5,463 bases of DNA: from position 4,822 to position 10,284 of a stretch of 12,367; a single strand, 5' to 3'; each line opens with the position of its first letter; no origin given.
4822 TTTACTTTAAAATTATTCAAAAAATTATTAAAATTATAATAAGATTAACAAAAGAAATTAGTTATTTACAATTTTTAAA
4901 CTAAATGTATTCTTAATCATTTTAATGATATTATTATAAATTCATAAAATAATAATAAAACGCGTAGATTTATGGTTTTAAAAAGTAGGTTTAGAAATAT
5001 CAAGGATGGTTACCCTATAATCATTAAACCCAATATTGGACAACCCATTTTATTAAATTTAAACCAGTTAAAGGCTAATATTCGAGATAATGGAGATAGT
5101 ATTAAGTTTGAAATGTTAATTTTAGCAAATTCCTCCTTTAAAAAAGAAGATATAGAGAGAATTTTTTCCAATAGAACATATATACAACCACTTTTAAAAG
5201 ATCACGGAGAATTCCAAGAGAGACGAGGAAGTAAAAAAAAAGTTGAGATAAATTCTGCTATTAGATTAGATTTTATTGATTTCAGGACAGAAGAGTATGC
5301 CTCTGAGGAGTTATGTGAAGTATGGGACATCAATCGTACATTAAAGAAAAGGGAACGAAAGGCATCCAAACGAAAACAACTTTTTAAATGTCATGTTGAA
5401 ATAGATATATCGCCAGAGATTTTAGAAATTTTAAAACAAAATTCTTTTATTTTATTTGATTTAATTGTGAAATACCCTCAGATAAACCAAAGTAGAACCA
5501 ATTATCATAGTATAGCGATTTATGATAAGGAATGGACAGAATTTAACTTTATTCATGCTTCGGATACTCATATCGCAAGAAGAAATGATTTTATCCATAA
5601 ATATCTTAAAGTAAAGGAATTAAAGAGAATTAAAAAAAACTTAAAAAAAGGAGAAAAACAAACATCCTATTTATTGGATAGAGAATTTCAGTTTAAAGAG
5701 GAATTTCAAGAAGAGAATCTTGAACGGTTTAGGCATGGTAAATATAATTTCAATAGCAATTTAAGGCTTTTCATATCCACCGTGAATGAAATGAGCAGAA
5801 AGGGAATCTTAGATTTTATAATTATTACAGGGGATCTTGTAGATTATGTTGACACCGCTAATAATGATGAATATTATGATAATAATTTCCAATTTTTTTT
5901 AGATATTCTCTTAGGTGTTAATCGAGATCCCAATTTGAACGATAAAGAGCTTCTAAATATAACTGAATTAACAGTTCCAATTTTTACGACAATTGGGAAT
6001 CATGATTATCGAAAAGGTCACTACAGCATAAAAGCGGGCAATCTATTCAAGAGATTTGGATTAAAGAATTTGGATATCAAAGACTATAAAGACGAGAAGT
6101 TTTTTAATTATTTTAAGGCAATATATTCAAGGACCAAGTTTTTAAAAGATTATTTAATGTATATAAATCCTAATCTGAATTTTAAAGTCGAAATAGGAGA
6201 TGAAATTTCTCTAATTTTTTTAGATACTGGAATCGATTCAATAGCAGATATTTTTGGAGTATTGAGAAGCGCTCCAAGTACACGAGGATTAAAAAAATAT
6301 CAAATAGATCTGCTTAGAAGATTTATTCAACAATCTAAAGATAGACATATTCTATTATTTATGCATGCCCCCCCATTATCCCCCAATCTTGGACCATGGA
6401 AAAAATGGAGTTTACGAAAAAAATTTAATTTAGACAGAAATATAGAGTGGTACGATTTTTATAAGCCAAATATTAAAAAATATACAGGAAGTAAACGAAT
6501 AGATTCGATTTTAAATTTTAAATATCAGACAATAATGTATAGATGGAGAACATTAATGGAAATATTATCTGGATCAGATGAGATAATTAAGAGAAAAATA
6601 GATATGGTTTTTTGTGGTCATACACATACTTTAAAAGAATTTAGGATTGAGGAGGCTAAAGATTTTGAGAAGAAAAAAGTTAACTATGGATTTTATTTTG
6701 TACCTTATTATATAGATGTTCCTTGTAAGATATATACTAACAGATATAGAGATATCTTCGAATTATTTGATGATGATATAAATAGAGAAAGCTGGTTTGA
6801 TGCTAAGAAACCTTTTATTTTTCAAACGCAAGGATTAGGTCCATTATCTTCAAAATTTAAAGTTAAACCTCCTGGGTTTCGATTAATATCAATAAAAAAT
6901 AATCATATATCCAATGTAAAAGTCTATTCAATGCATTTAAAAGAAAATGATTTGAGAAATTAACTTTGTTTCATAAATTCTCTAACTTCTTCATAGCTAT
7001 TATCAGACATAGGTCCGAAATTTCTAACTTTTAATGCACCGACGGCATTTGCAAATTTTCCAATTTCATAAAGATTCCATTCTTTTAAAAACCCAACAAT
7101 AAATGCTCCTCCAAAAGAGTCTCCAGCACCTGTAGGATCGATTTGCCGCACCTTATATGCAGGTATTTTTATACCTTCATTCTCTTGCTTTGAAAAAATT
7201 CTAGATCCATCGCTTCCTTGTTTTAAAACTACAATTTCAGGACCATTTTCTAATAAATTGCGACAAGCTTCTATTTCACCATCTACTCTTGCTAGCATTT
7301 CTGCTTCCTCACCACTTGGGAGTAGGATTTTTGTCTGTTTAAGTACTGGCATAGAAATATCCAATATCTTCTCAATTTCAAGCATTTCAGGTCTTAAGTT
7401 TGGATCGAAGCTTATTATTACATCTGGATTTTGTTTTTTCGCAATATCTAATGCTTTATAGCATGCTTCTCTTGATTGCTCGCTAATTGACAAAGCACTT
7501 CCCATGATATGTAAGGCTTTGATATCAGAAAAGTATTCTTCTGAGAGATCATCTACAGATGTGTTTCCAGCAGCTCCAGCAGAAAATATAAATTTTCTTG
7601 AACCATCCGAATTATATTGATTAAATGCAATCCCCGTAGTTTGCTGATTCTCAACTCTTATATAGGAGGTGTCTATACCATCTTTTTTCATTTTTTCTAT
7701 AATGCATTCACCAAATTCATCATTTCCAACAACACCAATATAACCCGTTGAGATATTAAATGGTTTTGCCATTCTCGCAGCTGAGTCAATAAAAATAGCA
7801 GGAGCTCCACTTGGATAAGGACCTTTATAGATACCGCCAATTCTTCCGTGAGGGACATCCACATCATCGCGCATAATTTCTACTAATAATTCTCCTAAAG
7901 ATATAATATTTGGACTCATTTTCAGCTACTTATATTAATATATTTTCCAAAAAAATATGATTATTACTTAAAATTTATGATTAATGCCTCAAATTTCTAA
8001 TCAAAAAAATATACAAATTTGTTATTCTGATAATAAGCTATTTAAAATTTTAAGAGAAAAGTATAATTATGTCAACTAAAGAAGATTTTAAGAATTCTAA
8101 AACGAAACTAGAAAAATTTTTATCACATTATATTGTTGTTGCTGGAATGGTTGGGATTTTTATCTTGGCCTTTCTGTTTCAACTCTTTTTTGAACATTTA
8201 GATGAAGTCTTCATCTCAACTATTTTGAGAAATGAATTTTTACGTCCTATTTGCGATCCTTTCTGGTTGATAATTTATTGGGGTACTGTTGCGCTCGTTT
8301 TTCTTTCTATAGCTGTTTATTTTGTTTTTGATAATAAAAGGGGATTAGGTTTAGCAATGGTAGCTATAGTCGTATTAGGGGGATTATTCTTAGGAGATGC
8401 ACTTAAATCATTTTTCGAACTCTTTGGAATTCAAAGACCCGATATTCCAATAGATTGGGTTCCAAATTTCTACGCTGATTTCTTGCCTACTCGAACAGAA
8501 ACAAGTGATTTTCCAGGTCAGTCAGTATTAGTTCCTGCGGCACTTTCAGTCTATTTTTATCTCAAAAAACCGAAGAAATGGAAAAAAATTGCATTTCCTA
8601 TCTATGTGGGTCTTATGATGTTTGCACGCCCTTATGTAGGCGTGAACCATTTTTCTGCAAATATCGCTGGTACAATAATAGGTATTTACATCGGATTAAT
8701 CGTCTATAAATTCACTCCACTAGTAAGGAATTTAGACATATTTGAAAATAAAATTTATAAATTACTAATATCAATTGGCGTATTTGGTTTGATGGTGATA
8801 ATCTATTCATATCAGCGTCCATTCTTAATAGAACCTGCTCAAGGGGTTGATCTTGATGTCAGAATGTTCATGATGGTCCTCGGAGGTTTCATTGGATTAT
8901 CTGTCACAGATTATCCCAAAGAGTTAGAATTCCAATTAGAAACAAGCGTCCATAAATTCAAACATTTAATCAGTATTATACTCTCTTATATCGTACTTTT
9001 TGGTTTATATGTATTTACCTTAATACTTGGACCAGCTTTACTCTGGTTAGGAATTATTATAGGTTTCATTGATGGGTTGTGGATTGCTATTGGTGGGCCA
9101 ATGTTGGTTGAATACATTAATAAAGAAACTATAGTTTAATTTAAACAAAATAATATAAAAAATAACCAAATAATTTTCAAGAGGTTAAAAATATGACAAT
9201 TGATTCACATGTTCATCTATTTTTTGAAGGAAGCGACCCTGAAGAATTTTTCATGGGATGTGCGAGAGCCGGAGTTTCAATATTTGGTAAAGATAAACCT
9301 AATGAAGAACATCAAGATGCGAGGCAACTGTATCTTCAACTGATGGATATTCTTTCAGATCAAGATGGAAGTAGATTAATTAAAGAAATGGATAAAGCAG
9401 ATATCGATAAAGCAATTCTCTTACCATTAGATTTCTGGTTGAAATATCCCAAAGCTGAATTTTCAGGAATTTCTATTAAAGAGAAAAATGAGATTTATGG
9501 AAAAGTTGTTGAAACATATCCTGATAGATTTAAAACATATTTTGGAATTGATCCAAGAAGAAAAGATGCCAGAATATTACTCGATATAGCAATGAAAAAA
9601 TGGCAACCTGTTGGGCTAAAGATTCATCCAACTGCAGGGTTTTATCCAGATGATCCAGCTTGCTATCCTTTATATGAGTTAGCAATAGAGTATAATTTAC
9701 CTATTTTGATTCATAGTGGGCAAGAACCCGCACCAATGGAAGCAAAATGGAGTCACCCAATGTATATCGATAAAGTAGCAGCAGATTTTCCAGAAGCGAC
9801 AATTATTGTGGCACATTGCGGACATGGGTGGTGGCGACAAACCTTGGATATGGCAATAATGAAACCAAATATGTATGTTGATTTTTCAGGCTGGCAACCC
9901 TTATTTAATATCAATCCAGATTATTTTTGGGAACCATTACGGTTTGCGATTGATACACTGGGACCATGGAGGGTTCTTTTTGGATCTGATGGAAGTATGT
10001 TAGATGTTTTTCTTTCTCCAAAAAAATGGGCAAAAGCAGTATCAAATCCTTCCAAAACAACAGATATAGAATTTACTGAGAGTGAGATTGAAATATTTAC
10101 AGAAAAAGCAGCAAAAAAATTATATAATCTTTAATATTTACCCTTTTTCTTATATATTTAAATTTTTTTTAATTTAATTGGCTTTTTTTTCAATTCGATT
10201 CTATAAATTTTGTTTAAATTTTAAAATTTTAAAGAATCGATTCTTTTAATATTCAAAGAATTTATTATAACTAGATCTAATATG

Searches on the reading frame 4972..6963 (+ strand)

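Call 5: search_protein_families(library=pfam, proteins=[window:4972-6963:+], max_evalue=1)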
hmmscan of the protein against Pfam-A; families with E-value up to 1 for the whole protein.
window:4972-6963:+ (663 aa): 3 families
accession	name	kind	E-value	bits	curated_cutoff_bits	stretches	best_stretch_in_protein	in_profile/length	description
PF00149.33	Metallophos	-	1.2e-11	45.8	21.5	1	192-553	2-190/191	Calcineurin-like phosphoesterase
PF04864.19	Alliinase_C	-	0.023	14.1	22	1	508-556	251-299/363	Allinase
PF12850.12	Metallophos_2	-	0.23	11.9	27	0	539-560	104-125/154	Calcineurin-like phosphoesterase superfamily domain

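Call 95: search_protein_families(library=ncbifam, proteins=[window:4972-6963:+], max_evalue=0.00001)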
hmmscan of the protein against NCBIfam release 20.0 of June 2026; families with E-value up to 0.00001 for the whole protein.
window:4972-6963:+ (663 aa): 0 families

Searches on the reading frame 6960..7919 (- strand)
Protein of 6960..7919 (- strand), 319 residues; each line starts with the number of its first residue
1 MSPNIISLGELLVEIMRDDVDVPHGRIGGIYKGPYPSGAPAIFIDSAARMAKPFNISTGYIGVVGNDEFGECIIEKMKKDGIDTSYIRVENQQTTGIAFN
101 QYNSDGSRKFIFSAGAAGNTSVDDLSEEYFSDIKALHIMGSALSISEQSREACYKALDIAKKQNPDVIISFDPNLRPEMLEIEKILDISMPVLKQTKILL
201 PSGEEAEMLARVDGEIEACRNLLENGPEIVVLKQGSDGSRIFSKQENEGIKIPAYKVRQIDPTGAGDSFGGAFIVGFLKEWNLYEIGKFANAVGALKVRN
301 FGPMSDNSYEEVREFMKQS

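Call 5: search_protein_families(library=pfam, proteins=[window:6960-7919:-], max_evalue=1)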
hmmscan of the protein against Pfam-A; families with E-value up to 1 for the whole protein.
window:6960-7919:- (319 aa): 2 families
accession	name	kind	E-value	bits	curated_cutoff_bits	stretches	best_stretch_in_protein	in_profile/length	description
PF00294.29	PfkB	-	1.2e-48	166.4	25.8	1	48-306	43-298/302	pfkB family carbohydrate kinase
PF08543.17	Phos_pyr_kin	-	0.059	13.2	27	1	182-273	106-207/246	Phosphomethylpyrimidine kinase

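Call 95: search_protein_families(library=ncbifam, proteins=[window:6960-7919:-], max_evalue=0.00001)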
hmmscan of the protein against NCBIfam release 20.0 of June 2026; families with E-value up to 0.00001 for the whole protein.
window:6960-7919:- (319 aa): 19 families
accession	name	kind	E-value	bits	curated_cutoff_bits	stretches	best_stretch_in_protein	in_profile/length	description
NF049991.1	TagKinase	equivalog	3.9e-76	255.9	420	1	5-318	10-317/321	tagatose kinase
TIGR04382.1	myo_inos_iolC_N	equivalog_domain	8.3e-43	146.8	300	1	57-315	50-308/309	5-dehydro-2-deoxygluconokinase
NF040938.1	KDG_KDGal_kin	equivalog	2.3e-41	141.9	400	1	56-302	45-288/305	bifunctional 2-dehydro-3-deoxygluconokinase/2-dehydro-3-deoxygalactonokinase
TIGR02152.1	D_ribokin_bact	equivalog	3.8e-35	121.6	299.65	1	48-305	46-288/298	ribokinase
NF006957.1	PRK09434.1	equivalog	2.4e-29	102.8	450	1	36-305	26-294/302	fructokinase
NF008353.0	PRK11142.1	equivalog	5e-29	101.8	341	1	48-317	50-304/307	ribokinase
NF053626.1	RibKinHalex1628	equivalog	6.1e-25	88.3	330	1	52-317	49-292/293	ATP-dependent ribose-1-phosphate kinase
NF041134.1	R1P_kin_Thcocales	equivalog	9.2e-22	77.8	500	1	54-305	50-270/291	ADP-dependent ribose-1-phosphate kinase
NF052444.1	DhDoxglucKinKdgK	equivalog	6.3e-19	68.5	400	1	48-281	36-273/303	2-dehydro-3-deoxygluconokinase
NF047869.1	myo_kin_aldol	exception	3.4e-18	65.3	600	1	56-300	54-314/586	bifunctional 5-dehydro-2-deoxygluconokinase/5-dehydro-2-deoxyphosphogluconate aldolase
NF041332.1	KDG_KDGal_kin_Halo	equivalog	2.2e-17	63.5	440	1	51-318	43-312/320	bifunctional 2-dehydro-3-deoxygluconokinase/2-dehydro-3-deoxygalactonokinase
TIGR03168.1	1-PFK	subfamily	6.6e-16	58.1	216.4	1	48-302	42-286/305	hexose kinase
NF041633.1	trifunc_aldol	exception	8.6e-16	57.5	700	1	54-208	286-441/580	KHG/KDPG aldolase/sugar kinase fusion protein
TIGR03828.1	pfkB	equivalog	4.1e-13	49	292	1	48-302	42-286/305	1-phosphofructokinase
NF007321.0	PRK09813.1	equivalog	1.5e-12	47.6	247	1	52-97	35-80/261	fructoselysine 6-kinase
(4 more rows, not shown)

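Call 96: search_solved_structures(query=window:6960-7919:-, max_evalue=1e-20)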
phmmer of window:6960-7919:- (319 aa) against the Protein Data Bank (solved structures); distinct sequences matched with E-value up to 1e-20: 10.
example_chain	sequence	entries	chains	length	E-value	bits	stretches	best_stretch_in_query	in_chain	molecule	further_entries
3iq0_A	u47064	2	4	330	2.2e-56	194.8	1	5-315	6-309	putative Ribokinase II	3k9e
2v78_A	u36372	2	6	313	5.8e-31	111.3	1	55-282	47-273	FRUCTOKINASE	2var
3ewm_A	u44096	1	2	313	2.4e-28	102.7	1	5-314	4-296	Uncharacterized sugar kinase PH1459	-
3gbu_A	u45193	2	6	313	3.3e-28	102.3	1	5-314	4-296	Uncharacterized sugar kinase PH1459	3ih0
2qcv_A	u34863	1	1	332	1.5e-24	90.2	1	34-302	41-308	Putative 5-dehydro-2-deoxygluconokinase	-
1v19_A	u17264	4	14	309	1.5e-23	87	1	46-314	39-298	2-KETO-3-DEOXYGLUCONATE KINASE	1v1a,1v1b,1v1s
11bl_A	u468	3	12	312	1.5e-23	86.9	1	57-303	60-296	Ribokinase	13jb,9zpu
4x8f_A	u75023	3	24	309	6.8e-23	84.8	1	41-315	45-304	Ribokinase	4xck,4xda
1wye_A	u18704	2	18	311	1.2e-22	84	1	53-302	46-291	2-keto-3-deoxygluconate kinase | hypothetical fructokinase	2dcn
3pl2_A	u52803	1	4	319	2.1e-22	83.2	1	33-298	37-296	Sugar kinase, ribokinase family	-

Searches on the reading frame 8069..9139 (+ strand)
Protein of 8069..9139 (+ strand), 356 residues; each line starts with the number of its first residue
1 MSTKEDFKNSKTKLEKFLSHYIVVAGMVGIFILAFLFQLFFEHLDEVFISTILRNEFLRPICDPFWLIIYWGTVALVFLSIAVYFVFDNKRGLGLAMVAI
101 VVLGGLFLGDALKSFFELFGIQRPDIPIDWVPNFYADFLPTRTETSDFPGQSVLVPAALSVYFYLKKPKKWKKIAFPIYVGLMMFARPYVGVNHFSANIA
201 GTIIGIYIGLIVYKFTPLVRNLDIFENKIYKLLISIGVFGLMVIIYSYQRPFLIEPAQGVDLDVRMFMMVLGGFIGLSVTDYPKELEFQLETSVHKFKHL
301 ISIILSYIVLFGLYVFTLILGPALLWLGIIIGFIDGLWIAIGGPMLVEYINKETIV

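Call 5: search_protein_families(library=pfam, proteins=[window:8069-9139:+], max_evalue=1)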
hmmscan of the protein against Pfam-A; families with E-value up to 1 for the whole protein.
window:8069-9139:+ (356 aa): 2 families
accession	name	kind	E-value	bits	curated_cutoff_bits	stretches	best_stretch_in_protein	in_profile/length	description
PF01569.27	PAP2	-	1.1e-07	32.1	27.2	1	100-217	7-126/130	PAP2 superfamily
PF05328.17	CybS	-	0.05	13.7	27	0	278-317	82-118/133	CybS, succinate dehydrogenase cytochrome B small subunit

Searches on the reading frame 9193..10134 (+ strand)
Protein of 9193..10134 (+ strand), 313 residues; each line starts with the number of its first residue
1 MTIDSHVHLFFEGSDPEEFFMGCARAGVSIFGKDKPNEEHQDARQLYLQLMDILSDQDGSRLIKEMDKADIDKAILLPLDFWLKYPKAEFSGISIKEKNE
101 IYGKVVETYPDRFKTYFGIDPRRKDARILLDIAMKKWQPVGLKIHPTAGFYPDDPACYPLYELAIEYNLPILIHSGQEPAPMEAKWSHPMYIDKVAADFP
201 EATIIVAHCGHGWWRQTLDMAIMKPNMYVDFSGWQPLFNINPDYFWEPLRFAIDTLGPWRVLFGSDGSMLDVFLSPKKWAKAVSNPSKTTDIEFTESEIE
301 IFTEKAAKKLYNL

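Call 5: search_protein_families(library=pfam, proteins=[window:9193-10134:+], max_evalue=1)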
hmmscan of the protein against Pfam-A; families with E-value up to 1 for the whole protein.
window:9193-10134:+ (313 aa): 2 families
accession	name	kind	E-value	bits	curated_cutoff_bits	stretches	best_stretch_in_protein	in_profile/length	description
PF04909.20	Amidohydro_2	-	3.3e-31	109.5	26.4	1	99-313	66-289/289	Amidohydrolase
PF01026.27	TatD_DNase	-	0.022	14.6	27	0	162-234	116-177/253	TatD related DNase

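Call 6: search_protein_families(library=ncbifam, proteins=[window:9193-10134:+], max_evalue=1)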
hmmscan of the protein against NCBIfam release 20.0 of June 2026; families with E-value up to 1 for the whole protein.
window:9193-10134:+ (313 aa): 1 family
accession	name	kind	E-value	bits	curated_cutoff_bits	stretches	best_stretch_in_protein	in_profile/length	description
NF052560.1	ArdRibTfseLart1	equivalog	0.14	11.3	500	1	40-135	174-263/303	NAD(+)--arginine ADP-ribosyltransferase Lart1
